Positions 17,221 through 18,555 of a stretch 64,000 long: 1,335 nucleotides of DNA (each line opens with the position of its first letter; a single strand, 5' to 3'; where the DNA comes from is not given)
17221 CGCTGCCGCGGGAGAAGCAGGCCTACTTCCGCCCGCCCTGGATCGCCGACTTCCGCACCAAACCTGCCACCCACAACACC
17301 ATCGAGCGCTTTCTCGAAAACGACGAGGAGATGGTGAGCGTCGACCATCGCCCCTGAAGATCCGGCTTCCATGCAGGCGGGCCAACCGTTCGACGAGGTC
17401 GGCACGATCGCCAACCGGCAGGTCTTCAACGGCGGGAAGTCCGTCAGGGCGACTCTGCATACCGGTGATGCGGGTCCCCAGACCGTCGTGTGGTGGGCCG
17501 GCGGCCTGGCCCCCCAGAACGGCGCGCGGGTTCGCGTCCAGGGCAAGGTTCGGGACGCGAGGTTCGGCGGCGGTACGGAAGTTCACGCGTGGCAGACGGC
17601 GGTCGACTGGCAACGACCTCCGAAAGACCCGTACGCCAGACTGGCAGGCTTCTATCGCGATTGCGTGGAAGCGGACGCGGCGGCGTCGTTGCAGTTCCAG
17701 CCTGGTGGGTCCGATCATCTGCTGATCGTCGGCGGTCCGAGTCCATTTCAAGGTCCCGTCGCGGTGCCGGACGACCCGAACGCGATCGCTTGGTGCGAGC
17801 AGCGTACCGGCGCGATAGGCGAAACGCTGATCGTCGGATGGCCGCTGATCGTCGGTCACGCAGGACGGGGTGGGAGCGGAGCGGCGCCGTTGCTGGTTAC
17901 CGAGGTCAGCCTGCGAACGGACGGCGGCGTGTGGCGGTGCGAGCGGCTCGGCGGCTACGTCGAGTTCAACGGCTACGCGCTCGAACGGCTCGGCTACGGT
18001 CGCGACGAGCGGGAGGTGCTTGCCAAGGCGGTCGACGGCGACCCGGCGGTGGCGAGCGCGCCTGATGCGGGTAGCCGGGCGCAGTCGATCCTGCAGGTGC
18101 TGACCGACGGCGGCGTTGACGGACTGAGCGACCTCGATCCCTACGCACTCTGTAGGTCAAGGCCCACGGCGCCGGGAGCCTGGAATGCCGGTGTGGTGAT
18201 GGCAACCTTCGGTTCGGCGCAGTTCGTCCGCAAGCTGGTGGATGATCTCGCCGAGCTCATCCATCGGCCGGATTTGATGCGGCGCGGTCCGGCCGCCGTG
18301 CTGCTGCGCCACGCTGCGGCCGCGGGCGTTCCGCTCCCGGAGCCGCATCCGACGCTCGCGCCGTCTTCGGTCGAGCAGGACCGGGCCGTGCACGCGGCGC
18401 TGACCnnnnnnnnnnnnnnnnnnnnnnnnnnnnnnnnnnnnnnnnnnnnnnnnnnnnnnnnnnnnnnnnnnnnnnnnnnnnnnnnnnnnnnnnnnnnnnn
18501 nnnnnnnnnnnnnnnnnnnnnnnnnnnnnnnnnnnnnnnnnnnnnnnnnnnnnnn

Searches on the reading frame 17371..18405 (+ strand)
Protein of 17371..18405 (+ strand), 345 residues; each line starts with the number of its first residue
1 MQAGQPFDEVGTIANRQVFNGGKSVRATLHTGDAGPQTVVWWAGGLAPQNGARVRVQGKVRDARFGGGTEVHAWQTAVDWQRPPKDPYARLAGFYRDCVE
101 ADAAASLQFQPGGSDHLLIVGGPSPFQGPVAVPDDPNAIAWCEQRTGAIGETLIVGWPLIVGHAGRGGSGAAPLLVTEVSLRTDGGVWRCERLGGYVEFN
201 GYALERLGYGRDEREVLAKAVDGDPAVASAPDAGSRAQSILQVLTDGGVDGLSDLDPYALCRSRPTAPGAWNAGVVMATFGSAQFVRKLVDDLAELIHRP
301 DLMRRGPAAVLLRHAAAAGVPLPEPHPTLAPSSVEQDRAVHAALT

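Call 44: predict_structure(alignment_id=A4)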
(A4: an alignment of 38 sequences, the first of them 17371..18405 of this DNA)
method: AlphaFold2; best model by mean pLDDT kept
length: 345 residues; sequences in the alignment: 38
mean_pLDDT: 87.6   pTM: 0.73
mean pLDDT of the five models: 87.6, 87.5, 86.2, 85.8, 85.1
residues with pLDDT >= 90: 194; 70-90: 121; 50-70: 30; < 50: 0
segments of 3 or more residues with pLDDT < 50: none
pLDDT, mean of each block of 10 residues (from residue 1): 91 92 92 89 88 91 82 86 82 91 90 91 93 92 86 94 77 95 92 93 92 90 95 96 96 94 88 93 78 88 82 76 63 70 62
secondary structure, 60 per line:
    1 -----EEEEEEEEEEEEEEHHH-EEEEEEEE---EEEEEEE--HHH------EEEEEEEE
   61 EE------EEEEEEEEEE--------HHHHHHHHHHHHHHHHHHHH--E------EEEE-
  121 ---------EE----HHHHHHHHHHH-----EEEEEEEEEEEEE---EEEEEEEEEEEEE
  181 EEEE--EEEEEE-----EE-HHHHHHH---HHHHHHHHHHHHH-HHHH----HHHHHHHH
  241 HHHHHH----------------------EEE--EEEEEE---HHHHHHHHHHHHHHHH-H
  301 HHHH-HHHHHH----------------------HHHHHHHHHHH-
elements in order: E6-19 E24-31 E35-41 E53-62 E69-78 H87-106 E116-119 H136-146 E152-164 E168-184 E187-192 H201-207 H211-223 H225-228 H233-246 E269-271 E274-279 H283-298 H300-304 H306-311 H334-344

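Call 46: fold_search(model_id=the predicted structure, library=pdb)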
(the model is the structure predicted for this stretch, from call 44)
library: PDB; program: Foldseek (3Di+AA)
matches with E <= 10: 972; with E <= 0.001: 47
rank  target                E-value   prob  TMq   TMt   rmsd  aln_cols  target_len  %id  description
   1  1bbw                  1.0e-05  0.99  0.19  0.14  21.2       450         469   10  LYSYL-TRNA SYNTHETASE (LYSS) (released 2000-11-10)
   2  9slz_A                2.9e-05  0.98  0.19  0.14  21.5       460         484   10  Structure of Thermus thermophilus lysyl-tRNA synthetase complexed with wild-type E.coli tRNALys(mnm5s2UUU) and sulpham (released 2025-09-17)
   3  9qc3                  3.9e-05  0.99  0.18  0.14  17.2       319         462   13  CRYSTAL STRUCTURE OF LYSYL-TRNA SYNTHETASE FROM Mycobacterium tuberculosis COMPLEXED WITH L-LYSINE AND INHIBITOR DDD0199 (released 2025-08-13)
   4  9qbr                  4.6e-05  1.00  0.19  0.15  16.6       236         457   14  CRYSTAL STRUCTURE OF LYSYL-TRNA SYNTHETASE FROM Mycobacterium tuberculosis COMPLEXED WITH L-LYSINE AND INHIBITOR DDD0199 (released 2025-08-13)
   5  5vl1_B                4.6e-05  0.98  0.19  0.14  22.8       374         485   12  Crystal Structure of Lysyl-tRNA Synthetase from Mycobacterium ulcerans complexed with L-lysine (released 2017-05-10)
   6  7qi8                  6.4e-05  0.97  0.19  0.14  22.7       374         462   12  CRYSTAL STRUCTURE OF LYSYL-TRNA SYNTHETASE FROM Mycobacterium tuberculosis COMPLEXED WITH L-LYSINE AND INHIBITOR (released 2022-10-19)
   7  9qdj                  8.1e-05  0.96  0.19  0.14  22.6       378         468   13  CRYSTAL STRUCTURE OF LYSYL-TRNA SYNTHETASE FROM Mycobacterium tuberculosis COMPLEXED WITH L-LYSINE AND INHIBITOR DDD0188 (released 2025-08-13)
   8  5vl1_D                8.5e-05  0.97  0.19  0.14  22.6       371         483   12  Crystal Structure of Lysyl-tRNA Synthetase from Mycobacterium ulcerans complexed with L-lysine (released 2017-05-10)
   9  3kfu_A                9.0e-05  0.97  0.19  0.18  23.3       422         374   14  Crystal structure of the transamidosome (released 2010-08-25)
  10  6aqh_A                9.6e-05  0.94  0.19  0.14  22.5       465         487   12  Crystal Structure of Lysyl-tRNA Synthetase from Mycobacterium thermoresistibile complexed with L-lysine and Cladospori (released 2017-08-30)
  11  6aqg_D                1.0e-04  0.96  0.19  0.14  21.3       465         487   10  Crystal Structure of Lysyl-tRNA Synthetase from Mycobacterium ulcerans complexed with L-lysine and Cladosporin (released 2017-08-30)
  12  3kf6_A                1.1e-04  1.00  0.19  0.45   7.9        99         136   17  Crystal structure of S. pombe Stn1-ten1 complex (released 2009-12-22)
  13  6wbd_B                1.2e-04  1.00  0.19  0.14  15.8       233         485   12  Crystal Structure of Lysyl-tRNA synthetase from Stenotrophomonas maltophilia with bound L-lysine (released 2020-04-08)
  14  5vl1_C                1.2e-04  0.96  0.19  0.14  22.6       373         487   12  Crystal Structure of Lysyl-tRNA Synthetase from Mycobacterium ulcerans complexed with L-lysine (released 2017-05-10)
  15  3kfu_C                1.4e-04  1.00  0.19  0.18  12.7       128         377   21  Crystal structure of the transamidosome (released 2010-08-25)
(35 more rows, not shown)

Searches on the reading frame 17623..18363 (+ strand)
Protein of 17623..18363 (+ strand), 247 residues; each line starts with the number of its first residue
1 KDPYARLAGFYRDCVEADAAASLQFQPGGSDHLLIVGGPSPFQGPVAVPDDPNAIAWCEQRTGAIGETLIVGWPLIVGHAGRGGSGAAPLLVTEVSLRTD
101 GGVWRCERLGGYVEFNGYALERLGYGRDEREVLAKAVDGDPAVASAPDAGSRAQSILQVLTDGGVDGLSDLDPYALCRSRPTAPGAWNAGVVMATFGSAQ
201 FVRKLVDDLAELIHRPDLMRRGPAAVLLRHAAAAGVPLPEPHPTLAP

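Call 59: predict_structure(alignment_id=A5)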
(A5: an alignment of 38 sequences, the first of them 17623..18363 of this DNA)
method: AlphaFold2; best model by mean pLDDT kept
length: 247 residues; sequences in the alignment: 38
mean_pLDDT: 92.3   pTM: 0.85
mean pLDDT of the five models: 92.3, 92.0, 91.5, 91.1, 90.7
residues with pLDDT >= 90: 198; 70-90: 42; 50-70: 7; < 50: 0
segments of 3 or more residues with pLDDT < 50: none
pLDDT, mean of each block of 10 residues (from residue 1): 92 93 94 95 95 96 93 94 86 96 95 96 95 97 97 98 97 93 95 89 91 93 86 78 67
secondary structure, 60 per line:
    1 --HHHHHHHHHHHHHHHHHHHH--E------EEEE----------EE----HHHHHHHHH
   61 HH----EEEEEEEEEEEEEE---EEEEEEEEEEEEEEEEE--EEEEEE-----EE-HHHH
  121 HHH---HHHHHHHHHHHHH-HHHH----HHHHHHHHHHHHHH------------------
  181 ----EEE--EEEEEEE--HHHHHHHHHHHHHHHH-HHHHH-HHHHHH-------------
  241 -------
elements in order: H3-22 E32-35 H52-62 E67-80 E84-100 E103-108 H117-123 H127-139 H141-144 H149-162 E185-187 E190-196 H199-214 H216-220 H222-227

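Call 63: fold_search(model_id=the predicted structure, library=pdb)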
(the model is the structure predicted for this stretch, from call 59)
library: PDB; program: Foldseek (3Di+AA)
matches with E <= 10: 213; with E <= 0.001: 0
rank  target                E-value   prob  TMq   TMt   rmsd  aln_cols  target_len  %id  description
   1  3efy_B                1.3e-01  0.10  0.18  0.22  14.2       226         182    8  Structure of the Cyclomodulin Cif from Pathogenic Escherichia coli (released 2008-10-28)
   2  8y80_A                2.2e-01  0.06  0.13  0.08  18.7       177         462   12  Cryo-EM structure of the tetrameric SPARSA gRNA-ssDNA complex (released 2024-10-16)
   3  9qbq_C                2.5e-01  0.06  0.15  0.10  17.8       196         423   13  Crystal structure of apo SPARDA complex from Xanthobacter autotrophicus (released 2025-12-17)
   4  8y80_I                3.3e-01  0.04  0.13  0.08  18.7       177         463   12  Cryo-EM structure of the tetrameric SPARSA gRNA-ssDNA complex (released 2024-10-16)
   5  8y80_E                5.3e-01  0.03  0.12  0.06  18.3       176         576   12  Cryo-EM structure of the tetrameric SPARSA gRNA-ssDNA complex (released 2024-10-16)
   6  4gzy_D                5.3e-01  0.02  0.10  0.03  20.5       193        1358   11  Crystal structures of bacterial RNA Polymerase paused elongation complexes (released 2013-02-13)
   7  8xmd_C                7.5e-01  0.01  0.11  0.10  22.6       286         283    9  Pre-translocated Pol IV transcription elongation complex (released 2024-07-24)
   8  8in8_B                1.0e+00  0.02  0.13  0.13  20.3       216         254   14  Cryo-EM structure of the target ssDNA-bound SIR2-APAZ/Ago-gRNA quaternary complex (released 2023-07-05)
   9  8k87_B                1.1e+00  0.02  0.12  0.11  17.6       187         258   12  Dimer structure of procaryotic Ago (released 2024-07-03)
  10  2iml_B                1.2e+00  0.04  0.10  0.12  17.1       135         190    7  Crystal structure of a hypothetical protein from Archaeoglobus fulgidus binding riboflavin 5'-phosphate (released 2006-10-17)
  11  2iml_A                1.3e+00  0.04  0.10  0.12  16.6       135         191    7  Crystal structure of a hypothetical protein from Archaeoglobus fulgidus binding riboflavin 5'-phosphate (released 2006-10-17)
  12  9pd3_O                1.3e+00  0.04  0.12  0.15  22.5       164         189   13  NER dual incision complex - DuIS (released 2026-02-18)
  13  8ymw_A                1.3e+00  0.02  0.14  0.11  22.5       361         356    8  The structure of BRTNaC1 at 4 degrees Celsius (released 2025-03-05)
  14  8xp3_JC               1.4e+00  0.01  0.13  0.08  19.5       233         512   13  Cryo-EM structure of the human 40S ribosome with LARP1 and LRRC47 (released 2024-11-20)
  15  7ypk_C                1.5e+00  0.03  0.15  0.08  16.4       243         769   11  Close-ring hexamer of the substrate-bound Lon protease with an S678A mutation (released 2023-10-25)
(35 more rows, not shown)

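Call 69: fold_search(model_id=the predicted structure, library=viral)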
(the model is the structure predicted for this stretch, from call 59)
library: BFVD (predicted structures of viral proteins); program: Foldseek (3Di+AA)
matches with E <= 10: 307; with E <= 0.001: 1
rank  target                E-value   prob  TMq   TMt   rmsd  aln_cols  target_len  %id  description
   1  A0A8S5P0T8            7.3e-08  1.00  0.43  0.26  12.3       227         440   18  AAA domain protein [Myoviridae sp. ctakU3]
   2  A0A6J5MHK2            7.1e-02  0.10  0.14  0.08  18.0       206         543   11  Uncharacterized protein [uncultured Caudovirales phage]
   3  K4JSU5                1.7e-01  0.09  0.12  0.18  16.6       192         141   10  Uncharacterized protein [Caulobacter phage CcrColossus]
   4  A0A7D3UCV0            2.2e-01  0.06  0.14  0.19  13.2       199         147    6  (no name in the UniProt tables at hand)
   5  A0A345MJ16            2.9e-01  0.07  0.14  0.20  15.1       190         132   14  Uncharacterized protein [Gordonia phage Daredevil]
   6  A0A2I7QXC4            2.9e-01  0.06  0.08  0.14  13.3        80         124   14  (no name in the UniProt tables at hand)
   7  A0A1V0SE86            3.1e-01  0.05  0.15  0.10  21.8       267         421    8  Uncharacterized protein [Indivirus ILV1]
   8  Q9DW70                3.7e-01  0.06  0.12  0.08  16.1       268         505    8  PR122-EX5 (Fragment) [Rat cytomegalovirus (strain Maastricht)]
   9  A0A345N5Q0            3.9e-01  0.02  0.11  0.11  20.3       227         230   12  (no name in the UniProt tables at hand)
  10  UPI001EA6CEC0         4.1e-01  0.06  0.15  0.19  14.8       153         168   12  (no name look-up for this kind of identifier)
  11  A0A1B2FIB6            4.4e-01  0.06  0.10  0.09  10.5        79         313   11  (no name in the UniProt tables at hand)
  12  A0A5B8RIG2            4.7e-01  0.04  0.14  0.21  14.2       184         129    8  Uncharacterized protein [Iridovirus Liz-CrIV]
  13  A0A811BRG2            4.9e-01  0.04  0.14  0.12  13.4       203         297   11  Uncharacterized protein [Pandoravirus japonicus]
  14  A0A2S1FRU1            5.2e-01  0.12  0.13  0.11   9.7        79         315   16  (no name in the UniProt tables at hand)
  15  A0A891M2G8            5.5e-01  0.05  0.13  0.17  15.0       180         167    9  (no name in the UniProt tables at hand)
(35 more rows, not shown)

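Call 87: search_protein_representatives(protein=window:17623-18363:+)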
Query: 247 residues. Proteins with E-value up to 0.001 (for the whole library): 67; up to 1e-10: 44; up to 1e-30: 15. The best 67 are listed.
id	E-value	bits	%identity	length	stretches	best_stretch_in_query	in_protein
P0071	4.0e-56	206.9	46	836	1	2-246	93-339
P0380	4.3e-51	190.4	43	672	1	2-245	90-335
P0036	1.0e-50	189.2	41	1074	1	3-247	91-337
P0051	9.8e-50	186.0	42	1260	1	2-247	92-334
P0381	9.6e-48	179.5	43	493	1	2-247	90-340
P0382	2.7e-47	178.0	42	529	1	2-246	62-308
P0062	9.5e-44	166.4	41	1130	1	4-245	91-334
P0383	5.2e-43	163.9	40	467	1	4-245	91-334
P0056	1.9e-42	162.1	42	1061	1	3-244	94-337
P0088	5.2e-38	147.6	37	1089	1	5-247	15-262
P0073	6.0e-35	137.5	35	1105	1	6-245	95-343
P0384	4.1e-34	134.8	38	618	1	4-245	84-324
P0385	8.8e-33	130.4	44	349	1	7-190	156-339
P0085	2.8e-32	128.8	37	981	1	6-230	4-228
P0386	7.3e-32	127.4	35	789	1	5-247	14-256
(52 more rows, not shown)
